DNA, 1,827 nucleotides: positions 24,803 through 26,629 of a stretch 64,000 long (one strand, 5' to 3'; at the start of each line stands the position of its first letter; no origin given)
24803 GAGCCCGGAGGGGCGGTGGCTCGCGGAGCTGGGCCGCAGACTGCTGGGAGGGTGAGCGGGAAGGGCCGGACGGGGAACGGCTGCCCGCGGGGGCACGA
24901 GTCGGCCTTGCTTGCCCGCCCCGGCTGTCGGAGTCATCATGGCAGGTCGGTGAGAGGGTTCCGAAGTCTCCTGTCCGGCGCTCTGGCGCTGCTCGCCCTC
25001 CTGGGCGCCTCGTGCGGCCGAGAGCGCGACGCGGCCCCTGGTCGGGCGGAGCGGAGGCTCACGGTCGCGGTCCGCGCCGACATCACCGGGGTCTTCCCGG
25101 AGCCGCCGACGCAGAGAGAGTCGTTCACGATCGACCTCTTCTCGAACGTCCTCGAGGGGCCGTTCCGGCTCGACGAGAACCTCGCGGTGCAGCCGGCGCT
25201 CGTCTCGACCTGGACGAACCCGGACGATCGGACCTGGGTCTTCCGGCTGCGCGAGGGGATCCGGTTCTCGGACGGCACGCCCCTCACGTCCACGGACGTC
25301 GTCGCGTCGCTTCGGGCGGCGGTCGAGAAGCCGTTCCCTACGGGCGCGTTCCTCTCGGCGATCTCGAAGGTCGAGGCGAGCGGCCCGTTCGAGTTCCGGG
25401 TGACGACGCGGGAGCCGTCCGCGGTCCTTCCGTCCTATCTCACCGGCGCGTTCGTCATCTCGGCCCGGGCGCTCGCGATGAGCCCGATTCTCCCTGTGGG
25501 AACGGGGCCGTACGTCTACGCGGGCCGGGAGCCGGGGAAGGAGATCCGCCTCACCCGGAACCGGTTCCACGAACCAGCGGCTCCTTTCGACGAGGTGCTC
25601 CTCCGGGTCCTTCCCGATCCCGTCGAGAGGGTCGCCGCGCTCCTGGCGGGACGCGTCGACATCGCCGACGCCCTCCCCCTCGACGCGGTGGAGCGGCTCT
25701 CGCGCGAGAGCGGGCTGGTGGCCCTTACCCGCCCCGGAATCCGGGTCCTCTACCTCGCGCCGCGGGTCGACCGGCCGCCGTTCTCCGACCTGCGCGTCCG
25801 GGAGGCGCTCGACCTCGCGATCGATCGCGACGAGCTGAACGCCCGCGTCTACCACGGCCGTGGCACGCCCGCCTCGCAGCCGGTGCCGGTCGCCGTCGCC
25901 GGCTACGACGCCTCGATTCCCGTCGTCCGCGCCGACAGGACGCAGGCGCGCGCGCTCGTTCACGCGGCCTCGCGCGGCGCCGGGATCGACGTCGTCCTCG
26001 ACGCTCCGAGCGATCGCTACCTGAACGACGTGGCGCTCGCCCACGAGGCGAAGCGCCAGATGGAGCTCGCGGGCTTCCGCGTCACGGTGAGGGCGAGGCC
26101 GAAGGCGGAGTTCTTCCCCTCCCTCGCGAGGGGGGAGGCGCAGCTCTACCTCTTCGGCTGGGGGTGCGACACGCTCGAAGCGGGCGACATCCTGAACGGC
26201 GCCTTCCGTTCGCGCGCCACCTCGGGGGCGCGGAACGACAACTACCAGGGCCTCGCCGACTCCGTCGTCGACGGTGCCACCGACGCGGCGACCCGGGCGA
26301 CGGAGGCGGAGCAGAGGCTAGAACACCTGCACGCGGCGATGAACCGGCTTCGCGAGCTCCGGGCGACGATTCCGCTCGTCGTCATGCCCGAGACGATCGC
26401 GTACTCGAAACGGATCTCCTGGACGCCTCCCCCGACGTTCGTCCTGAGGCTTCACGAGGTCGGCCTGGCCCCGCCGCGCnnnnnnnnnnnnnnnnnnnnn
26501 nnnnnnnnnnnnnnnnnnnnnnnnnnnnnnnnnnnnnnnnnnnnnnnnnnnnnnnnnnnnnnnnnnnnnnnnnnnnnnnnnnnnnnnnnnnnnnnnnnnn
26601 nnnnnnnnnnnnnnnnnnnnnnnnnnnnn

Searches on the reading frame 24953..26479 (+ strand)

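Call 50: search_protein_families(library=pfam, proteins=[window:24953-26479:+], max_evalue=0.01)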
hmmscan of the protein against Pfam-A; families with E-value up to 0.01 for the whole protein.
window:24953-26479:+ (509 aa): 2 families
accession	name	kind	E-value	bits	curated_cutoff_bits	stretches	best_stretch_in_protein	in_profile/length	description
PF00496.27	SBP_bac_5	-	4.7e-66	223.8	32.4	1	79-421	2-364/368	Bacterial extracellular solute-binding proteins, family 5 Middle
PF12974.12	Phosphonate-bd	-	0.0095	15.8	27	0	217-260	33-75/242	ABC transporter, phosphonate, periplasmic substrate-binding protein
